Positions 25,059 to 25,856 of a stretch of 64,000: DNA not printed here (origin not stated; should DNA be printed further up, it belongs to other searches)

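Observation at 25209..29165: Homospermidine synthase sandwiched between two paralogous Rnk/GreA-like factors, with a DUF1232 protein and a divergent LysR regulator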

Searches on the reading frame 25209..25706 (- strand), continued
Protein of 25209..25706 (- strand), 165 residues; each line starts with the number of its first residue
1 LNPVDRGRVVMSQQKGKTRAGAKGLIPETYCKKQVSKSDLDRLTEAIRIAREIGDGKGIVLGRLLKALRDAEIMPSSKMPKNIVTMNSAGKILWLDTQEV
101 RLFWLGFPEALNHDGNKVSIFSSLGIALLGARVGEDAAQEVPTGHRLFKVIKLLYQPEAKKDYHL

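Call 66: fold_search(model_id=the predicted structure, library=pdb)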
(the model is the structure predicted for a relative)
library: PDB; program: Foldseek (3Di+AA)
matches with E <= 10: 306; with E <= 0.001: 14
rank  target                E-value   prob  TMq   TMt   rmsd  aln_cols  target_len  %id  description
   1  3bmb_A                1.9e-12  1.00  0.73  0.83   2.4       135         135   32  Crystal structure of a new RNA polymerase interacting protein (released 2008-10-28)
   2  2pn0_D                2.7e-10  1.00  0.63  0.78   3.4       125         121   25  Prokaryotic transcription elongation factor GreA/GreB from Nitrosomonas europaea (released 2007-05-22)
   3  2pn0_A                9.0e-10  1.00  0.63  0.76   3.4       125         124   25  Prokaryotic transcription elongation factor GreA/GreB from Nitrosomonas europaea (released 2007-05-22)
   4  2pn0_C                1.1e-09  1.00  0.65  0.80   3.3       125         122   25  Prokaryotic transcription elongation factor GreA/GreB from Nitrosomonas europaea (released 2007-05-22)
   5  9a7t_B                1.6e-08  1.00  0.44  0.43  11.8       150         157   18  Integrative model of RPOB-GREA by crosslinking MS and deep learning (released 2024-09-18)
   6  3aoi_X                7.1e-08  1.00  0.42  0.42  10.6       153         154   20  RNA polymerase-Gfh1 complex (Crystal type 2) (released 2010-12-08)
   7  3aoh_X                1.2e-07  1.00  0.42  0.42  10.7       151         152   20  RNA polymerase-Gfh1 complex (Crystal type 1) (released 2010-12-08)
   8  2p4v_A                2.1e-07  1.00  0.44  0.44  11.5       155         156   18  Crystal structure of the transcript cleavage factor, GreB at 2.6A resolution (released 2008-01-22)
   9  2etn_B                2.7e-07  1.00  0.42  0.42  13.0       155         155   21  Crystal structure of Thermus aquaticus Gfh1 (released 2006-02-14)
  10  2eul_A                2.8e-07  1.00  0.43  0.42  11.3       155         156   20  Structure of the transcription factor Gfh1. (released 2005-11-15)
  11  2f23_A                6.0e-07  1.00  0.42  0.42  12.7       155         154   19  Crystal structure of GreA factor homolog 1 (Gfh1) protein of Thermus thermophilus (released 2006-05-30)
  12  2etn_A                8.3e-07  1.00  0.42  0.43  13.5       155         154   20  Crystal structure of Thermus aquaticus Gfh1 (released 2006-02-14)
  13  4wqt_X                2.7e-06  1.00  0.41  0.41  10.2       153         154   22  Thermus thermophilus RNA polymerase complexed with an RNA cleavage stimulating factor (a GreA/Gfh1 chimeric protein) (released 2015-02-18)
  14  1grj                  3.8e-06  1.00  0.40  0.41  12.3       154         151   21  GREA TRANSCRIPT CLEAVAGE FACTOR FROM ESCHERICHIA COLI (released 1995-07-10)
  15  6zca_H                2.2e-01  0.44  0.35  0.08  13.6       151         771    8  Structure of the B. subtilis RNA POLYMERASE in complex with HelD (monomer) (released 2020-10-14)
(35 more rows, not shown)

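Call 70: search_protein_families(library=pfam, proteins=[L086:478-1581:-], max_evalue=0.001)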
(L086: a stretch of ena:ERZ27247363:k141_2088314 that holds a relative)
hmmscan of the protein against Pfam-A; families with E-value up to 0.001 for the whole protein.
L086:478-1581:- (367 aa): 5 families
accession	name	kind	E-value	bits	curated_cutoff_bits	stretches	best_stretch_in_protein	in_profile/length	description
PF01609.27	DDE_Tnp_1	-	2.2e-16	60.6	23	1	162-331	64-200/200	Transposase DDE domain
PF13546.12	DDE_5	-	2.6e-12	47.3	27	1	24-233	7-239/272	DDE superfamily endonuclease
PF13701.12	DDE_Tnp_1_4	-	3.3e-08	32.6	34.7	1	172-334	211-372/435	Transposase DDE domain group 1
PF04693.18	DDE_Tnp_2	-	7.5e-08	32.4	20.2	1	154-331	163-314/327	Archaeal putative transposase ISC1217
PF13751.12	DDE_Tnp_1_6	-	0.00033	21.4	25.1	1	279-333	68-123/125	Transposase DDE domain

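Call 82: search_protein_representatives(protein=window:25209-25676:-)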
Query: 155 residues. Proteins with E-value up to 0.001 (for the whole library): 1509; up to 1e-10: 215; up to 1e-30: 1. The best 150 are listed.
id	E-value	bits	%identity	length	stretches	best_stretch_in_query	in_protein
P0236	2.5e-40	154.2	56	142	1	23-155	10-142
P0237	6.4e-21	91.2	40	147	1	25-155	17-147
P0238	1.7e-20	89.8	40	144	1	25-155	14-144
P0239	4.7e-17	78.6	37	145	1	25-155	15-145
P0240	5.0e-17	78.6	37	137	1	25-155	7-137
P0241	1.3e-16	77.2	38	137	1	28-155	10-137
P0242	2.9e-16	76.1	37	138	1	22-152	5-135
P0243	3.3e-16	75.9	40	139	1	27-155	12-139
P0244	7.2e-16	74.8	37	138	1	27-153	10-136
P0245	8.4e-16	74.6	36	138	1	22-155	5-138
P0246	9.5e-16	74.4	38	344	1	19-149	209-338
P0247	1.6e-15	73.6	41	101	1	57-154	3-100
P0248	2.3e-15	73.1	36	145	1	24-155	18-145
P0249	9.0e-15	71.2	34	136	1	27-155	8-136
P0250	9.7e-15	71.1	39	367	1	14-155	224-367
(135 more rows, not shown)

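Call 88: search_protein_families(library=padloc, proteins=[window:25209-25676:-], max_evalue=0.001)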
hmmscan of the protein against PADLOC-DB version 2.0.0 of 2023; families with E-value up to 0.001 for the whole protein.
window:25209-25676:- (155 aa): 0 families

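Call 89: find_encoding_contigs(protein=window:25209-25676:-, flank=8000, max_places=3)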
Protein window:25209-25676:- (155 aa): 15 contigs read that carry it; 3 places shown.
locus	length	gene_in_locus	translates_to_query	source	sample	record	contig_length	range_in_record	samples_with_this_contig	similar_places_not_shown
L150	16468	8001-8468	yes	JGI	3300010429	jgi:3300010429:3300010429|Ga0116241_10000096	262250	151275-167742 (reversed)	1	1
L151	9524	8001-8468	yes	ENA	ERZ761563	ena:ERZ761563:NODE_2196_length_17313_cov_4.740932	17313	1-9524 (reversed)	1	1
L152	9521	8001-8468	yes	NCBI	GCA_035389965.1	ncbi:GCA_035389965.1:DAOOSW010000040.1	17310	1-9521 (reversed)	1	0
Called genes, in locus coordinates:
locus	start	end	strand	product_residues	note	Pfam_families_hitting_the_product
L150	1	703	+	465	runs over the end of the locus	PF00206:Lyase_1, PF10415:FumaraseC_C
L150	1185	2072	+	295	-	PF00318:Ribosomal_S2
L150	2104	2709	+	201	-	PF00889:EF_TS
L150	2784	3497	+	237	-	PF00696:AA_kinase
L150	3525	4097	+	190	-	PF01765:RRF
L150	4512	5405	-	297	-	PF00126:HTH_1, PF03466:LysR_substrate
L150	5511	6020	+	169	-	-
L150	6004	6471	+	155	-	PF14760:Rnk_N (weak), PF01272:GreA_GreB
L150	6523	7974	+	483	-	PF03435:Sacchrp_dh_NADP, PF16653:Sacchrp_dh_C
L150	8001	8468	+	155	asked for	PF01272:GreA_GreB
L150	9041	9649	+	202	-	PF02525:Flavodoxin_2, PF03358:FMN_red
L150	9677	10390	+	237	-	PF00970:FAD_binding_6, PF00175:NAD_binding_1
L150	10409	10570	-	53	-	PF00301:Rubredoxin, PF21349:RUBY_RBDX (faint)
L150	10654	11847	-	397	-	PF00753:Lactamase_B, PF19583:ODP, PF00258:Flavodoxin_1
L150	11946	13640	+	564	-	PF01558:POR, PF01855:POR_N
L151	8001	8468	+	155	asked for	PF01272:GreA_GreB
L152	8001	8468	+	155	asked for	PF01272:GreA_GreB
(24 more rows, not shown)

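Call 90: search_protein_families(library=pfam, proteins=[L128:375-725:+, L104:5407-6318:+, L104:2974-3510:+, L090:91-657:+, L104:3712-4383:+], max_evalue=0.001)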
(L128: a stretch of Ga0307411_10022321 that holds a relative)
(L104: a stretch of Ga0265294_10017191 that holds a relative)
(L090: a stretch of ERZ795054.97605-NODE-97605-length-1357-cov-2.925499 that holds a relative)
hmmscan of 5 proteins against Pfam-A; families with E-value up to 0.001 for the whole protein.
L128:375-725:+ (116 aa): 2 families
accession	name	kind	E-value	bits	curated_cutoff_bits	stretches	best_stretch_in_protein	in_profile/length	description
PF02482.25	Ribosomal_S30AE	-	2.5e-11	44.6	23.7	1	7-98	5-86/88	Sigma 54 modulation protein / S30EA ribosomal protein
PF08129.17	Antimicrobial17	-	0.00098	19.5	25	0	20-49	21-51/57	Alpha/beta enterocin family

L104:5407-6318:+ (304 aa): 2 families
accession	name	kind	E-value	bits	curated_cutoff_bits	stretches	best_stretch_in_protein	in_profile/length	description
PF03448.22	MgtE_N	-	3.2e-22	79.4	25.9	1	28-129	2-102/102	MgtE intracellular N domain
PF00571.33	CBS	-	9.6e-20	71.1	24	2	195-249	1-55/57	CBS domain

L104:2974-3510:+ (178 aa): 2 families
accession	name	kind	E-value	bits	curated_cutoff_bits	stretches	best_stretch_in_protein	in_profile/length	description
PF18955.5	DUF5698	-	1e-22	80.8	27.5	1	32-88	2-58/58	Domain of unknown function (DUF5698)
PF10035.14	DUF2179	-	5.8e-12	45.7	22.8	1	121-169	1-51/55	Uncharacterized protein conserved in bacteria (DUF2179)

L090:91-657:+ (188 aa): 2 families
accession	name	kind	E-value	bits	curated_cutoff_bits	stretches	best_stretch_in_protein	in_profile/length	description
PF18955.5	DUF5698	-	5.5e-21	75.2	27.5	1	30-87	1-58/58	Domain of unknown function (DUF5698)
PF10035.14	DUF2179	-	7.1e-13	48.6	22.8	1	120-171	1-54/55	Uncharacterized protein conserved in bacteria (DUF2179)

L104:3712-4383:+ (223 aa): 1 family
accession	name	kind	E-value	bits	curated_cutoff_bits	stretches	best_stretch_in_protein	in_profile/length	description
PF01895.24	PhoU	-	4.5e-18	65.8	23.5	2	38-121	5-88/89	PhoU domain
